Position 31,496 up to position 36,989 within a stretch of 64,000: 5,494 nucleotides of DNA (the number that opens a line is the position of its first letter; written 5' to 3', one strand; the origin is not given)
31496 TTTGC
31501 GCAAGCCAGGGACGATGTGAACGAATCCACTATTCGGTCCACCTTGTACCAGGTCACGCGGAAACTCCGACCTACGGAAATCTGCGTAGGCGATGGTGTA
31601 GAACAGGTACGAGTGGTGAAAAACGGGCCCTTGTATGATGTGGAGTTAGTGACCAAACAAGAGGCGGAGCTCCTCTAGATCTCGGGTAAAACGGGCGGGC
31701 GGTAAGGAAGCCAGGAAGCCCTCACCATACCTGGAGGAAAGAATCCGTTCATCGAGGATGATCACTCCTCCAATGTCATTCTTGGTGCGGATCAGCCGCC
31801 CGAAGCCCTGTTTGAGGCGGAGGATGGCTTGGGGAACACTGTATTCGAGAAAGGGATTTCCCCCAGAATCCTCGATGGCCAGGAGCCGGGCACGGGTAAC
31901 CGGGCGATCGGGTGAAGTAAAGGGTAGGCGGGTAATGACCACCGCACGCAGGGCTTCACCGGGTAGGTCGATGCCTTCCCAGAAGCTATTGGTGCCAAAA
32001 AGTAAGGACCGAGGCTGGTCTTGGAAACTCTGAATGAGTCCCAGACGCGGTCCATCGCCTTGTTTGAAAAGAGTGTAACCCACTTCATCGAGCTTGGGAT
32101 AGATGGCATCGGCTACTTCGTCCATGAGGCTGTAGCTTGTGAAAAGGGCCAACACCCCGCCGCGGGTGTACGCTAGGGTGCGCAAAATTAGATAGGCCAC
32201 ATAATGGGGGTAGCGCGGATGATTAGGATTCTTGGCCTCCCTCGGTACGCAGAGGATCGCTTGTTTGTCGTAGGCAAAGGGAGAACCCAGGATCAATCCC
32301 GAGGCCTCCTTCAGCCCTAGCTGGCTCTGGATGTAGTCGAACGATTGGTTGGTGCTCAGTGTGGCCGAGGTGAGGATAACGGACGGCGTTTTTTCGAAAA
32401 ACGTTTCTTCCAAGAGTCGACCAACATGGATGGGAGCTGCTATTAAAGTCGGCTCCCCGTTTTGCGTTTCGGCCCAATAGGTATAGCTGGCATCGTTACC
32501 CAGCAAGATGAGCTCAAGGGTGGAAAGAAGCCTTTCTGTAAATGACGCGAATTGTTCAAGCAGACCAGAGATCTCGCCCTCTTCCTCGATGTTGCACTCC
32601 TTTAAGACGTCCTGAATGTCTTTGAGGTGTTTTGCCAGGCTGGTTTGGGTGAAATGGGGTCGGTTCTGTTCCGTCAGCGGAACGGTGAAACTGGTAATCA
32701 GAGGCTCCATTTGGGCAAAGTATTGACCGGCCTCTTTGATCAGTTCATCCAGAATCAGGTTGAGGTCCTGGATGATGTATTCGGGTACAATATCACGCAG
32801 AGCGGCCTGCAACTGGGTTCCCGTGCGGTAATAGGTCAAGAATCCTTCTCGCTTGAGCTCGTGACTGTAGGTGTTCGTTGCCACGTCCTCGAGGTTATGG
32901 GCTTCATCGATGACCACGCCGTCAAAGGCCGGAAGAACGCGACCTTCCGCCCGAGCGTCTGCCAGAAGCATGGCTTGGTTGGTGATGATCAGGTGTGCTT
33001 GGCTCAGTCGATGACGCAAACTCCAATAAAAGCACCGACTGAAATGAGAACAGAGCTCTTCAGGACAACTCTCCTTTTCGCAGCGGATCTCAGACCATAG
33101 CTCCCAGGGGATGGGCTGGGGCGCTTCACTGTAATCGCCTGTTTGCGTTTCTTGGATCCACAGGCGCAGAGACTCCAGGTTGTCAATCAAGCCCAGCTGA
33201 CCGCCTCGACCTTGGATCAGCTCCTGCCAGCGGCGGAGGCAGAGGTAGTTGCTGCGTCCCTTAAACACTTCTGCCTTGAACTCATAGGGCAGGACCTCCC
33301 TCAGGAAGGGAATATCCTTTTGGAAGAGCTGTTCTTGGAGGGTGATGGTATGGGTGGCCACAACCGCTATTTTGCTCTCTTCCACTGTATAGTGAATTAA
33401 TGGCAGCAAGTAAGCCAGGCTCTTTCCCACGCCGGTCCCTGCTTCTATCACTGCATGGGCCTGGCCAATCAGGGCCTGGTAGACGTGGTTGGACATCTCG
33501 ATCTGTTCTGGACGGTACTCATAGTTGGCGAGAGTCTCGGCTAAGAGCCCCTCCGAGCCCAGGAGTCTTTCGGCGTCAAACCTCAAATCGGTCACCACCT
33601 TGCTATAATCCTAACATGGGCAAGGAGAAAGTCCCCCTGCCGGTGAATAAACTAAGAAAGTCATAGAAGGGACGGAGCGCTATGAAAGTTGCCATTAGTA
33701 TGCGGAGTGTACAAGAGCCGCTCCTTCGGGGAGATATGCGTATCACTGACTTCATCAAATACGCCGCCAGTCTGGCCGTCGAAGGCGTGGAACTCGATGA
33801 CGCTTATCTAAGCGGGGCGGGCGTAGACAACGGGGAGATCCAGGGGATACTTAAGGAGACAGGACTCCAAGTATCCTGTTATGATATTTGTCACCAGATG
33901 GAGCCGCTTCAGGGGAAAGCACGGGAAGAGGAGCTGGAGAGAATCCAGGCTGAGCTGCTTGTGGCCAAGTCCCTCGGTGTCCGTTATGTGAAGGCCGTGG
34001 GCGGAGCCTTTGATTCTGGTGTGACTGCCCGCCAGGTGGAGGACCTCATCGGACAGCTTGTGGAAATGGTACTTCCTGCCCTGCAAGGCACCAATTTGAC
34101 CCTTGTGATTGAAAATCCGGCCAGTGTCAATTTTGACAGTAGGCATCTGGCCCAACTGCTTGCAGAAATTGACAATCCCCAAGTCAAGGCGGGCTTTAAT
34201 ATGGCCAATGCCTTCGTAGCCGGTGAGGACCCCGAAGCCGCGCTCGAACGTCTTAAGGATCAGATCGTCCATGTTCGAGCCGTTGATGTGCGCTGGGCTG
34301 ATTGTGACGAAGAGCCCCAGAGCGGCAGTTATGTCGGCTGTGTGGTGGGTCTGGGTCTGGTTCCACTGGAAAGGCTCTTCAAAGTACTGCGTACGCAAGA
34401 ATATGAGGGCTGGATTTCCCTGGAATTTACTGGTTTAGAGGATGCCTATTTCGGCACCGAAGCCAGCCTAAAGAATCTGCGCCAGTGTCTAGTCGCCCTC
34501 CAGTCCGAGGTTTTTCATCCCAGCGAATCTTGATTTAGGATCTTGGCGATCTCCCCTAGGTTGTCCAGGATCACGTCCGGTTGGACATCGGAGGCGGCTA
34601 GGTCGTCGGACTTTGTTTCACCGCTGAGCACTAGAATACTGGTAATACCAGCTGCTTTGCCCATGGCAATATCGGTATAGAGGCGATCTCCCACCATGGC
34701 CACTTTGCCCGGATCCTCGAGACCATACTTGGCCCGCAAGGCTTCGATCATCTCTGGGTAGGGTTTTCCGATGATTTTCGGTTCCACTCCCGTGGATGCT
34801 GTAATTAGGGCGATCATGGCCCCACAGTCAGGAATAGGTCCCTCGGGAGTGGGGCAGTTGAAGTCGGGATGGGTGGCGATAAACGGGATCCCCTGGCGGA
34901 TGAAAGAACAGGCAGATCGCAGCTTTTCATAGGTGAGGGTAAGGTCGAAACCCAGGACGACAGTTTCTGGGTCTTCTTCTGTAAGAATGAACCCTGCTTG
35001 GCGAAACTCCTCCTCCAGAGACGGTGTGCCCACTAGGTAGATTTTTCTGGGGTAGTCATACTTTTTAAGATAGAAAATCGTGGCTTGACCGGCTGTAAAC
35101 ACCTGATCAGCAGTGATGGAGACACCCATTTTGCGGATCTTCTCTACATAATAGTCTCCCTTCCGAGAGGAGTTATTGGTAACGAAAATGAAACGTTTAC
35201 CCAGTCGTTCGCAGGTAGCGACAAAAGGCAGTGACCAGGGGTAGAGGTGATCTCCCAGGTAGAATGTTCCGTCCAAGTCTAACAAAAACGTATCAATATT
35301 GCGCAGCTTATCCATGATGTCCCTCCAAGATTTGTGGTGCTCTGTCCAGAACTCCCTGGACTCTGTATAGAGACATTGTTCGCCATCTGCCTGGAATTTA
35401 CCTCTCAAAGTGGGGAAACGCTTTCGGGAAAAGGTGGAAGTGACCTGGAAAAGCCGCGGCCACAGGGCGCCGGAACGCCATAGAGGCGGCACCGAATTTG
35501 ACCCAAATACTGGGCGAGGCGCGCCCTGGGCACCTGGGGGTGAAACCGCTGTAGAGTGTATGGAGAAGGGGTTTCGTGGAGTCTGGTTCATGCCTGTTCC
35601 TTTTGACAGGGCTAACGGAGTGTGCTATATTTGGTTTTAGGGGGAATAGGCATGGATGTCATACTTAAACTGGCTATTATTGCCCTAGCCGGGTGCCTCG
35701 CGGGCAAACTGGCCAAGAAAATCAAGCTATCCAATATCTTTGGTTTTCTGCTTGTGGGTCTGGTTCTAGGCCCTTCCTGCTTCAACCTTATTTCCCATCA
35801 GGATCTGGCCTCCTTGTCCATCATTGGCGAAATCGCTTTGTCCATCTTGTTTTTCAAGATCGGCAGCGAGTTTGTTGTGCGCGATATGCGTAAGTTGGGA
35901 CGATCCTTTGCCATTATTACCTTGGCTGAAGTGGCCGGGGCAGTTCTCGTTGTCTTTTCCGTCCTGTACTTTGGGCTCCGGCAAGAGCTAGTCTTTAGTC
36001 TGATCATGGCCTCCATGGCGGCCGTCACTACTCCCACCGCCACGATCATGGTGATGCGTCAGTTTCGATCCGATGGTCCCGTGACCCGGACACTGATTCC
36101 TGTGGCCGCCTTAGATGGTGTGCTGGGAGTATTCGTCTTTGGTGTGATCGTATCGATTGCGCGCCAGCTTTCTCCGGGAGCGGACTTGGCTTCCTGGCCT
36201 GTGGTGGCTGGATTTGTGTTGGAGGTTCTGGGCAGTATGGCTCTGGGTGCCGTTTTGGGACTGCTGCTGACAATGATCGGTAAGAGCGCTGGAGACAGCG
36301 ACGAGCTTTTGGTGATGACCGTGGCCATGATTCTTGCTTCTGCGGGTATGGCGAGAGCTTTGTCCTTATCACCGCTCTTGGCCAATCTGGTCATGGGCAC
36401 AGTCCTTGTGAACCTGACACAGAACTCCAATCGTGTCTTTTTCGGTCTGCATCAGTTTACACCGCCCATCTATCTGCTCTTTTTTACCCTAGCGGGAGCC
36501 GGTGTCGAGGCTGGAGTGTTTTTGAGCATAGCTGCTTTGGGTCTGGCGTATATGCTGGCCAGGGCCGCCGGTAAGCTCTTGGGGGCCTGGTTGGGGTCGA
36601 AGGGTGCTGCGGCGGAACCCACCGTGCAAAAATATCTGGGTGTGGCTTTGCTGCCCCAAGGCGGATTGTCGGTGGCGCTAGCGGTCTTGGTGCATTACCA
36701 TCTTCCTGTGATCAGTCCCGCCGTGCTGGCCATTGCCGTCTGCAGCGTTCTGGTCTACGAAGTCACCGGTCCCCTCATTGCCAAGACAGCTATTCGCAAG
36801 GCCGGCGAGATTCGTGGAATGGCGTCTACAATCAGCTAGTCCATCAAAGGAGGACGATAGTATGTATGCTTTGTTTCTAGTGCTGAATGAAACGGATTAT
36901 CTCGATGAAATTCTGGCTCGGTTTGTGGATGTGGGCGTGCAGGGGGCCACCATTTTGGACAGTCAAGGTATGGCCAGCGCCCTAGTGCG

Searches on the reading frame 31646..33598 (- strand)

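Call 72: search_protein_families(library=pfam, proteins=[window:31646-33598:-], max_evalue=0.00001)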
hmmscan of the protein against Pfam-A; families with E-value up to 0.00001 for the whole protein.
window:31646-33598:- (650 aa): 4 families
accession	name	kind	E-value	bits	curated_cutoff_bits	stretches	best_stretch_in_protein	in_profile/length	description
PF13307.12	Helicase_C_2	-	2.3e-45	155.2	25.3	1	471-634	1-169/170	Helicase C-terminal domain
PF00270.35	DEAD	-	1.7e-10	41.3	26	0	40-94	8-64/167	DEAD/DEAH box helicase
PF06733.21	DEAD_2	-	2.5e-08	34.2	21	1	181-251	98-170/172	DEAD_2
PF04851.21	ResIII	-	2e-06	28.2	22.5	0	26-94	2-72/164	Type III restriction enzyme, res subunit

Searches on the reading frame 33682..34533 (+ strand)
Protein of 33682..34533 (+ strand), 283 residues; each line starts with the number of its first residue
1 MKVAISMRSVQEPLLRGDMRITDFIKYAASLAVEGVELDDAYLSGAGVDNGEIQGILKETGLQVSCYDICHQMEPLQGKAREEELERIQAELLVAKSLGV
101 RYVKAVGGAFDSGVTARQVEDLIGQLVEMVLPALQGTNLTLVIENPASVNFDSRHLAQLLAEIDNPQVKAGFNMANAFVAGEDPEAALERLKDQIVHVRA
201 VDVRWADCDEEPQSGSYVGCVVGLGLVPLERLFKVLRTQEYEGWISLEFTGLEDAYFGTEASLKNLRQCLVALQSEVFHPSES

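Call 72: search_protein_families(library=pfam, proteins=[window:33682-34533:+], max_evalue=0.00001)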
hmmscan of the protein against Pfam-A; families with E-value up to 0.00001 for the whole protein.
window:33682-34533:+ (283 aa): 1 family
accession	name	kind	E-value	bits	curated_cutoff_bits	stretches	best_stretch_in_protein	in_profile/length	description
PF01261.30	AP_endonuc_2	-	4.1e-23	82.8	31.1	1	26-267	2-247/249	Xylose isomerase-like TIM barrel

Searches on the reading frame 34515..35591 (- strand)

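Call 72: search_protein_families(library=pfam, proteins=[window:34515-35591:-], max_evalue=0.00001)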
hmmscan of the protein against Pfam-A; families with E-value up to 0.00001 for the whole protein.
window:34515-35591:- (358 aa): 4 families
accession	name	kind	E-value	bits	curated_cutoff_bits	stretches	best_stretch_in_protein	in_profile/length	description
PF13344.12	Hydrolase_6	-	1.1e-23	83.7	27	1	102-201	1-100/101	Haloacid dehalogenase-like hydrolase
PF13242.12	Hydrolase_like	-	3e-22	78.8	22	1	274-347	2-74/75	HAD-hyrolase-like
PF00702.32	Hydrolase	-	4e-17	63.7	26.4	1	99-315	1-191/191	haloacid dehalogenase-like hydrolase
PF09419.16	PGP_phosphatase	-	3.7e-06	27.1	20.4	1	280-322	122-164/168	Mitochondrial PGP phosphatase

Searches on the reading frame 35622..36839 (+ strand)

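Call 72: search_protein_families(library=pfam, proteins=[window:35622-36839:+], max_evalue=0.00001)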
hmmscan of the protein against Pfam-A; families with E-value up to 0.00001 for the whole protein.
window:35622-36839:+ (405 aa): 1 family
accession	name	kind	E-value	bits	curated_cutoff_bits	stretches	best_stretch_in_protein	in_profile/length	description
PF00999.27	Na_H_Exchanger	-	1.6e-25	90.3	26.2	1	21-381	5-363/375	Sodium/hydrogen exchanger, transmembrane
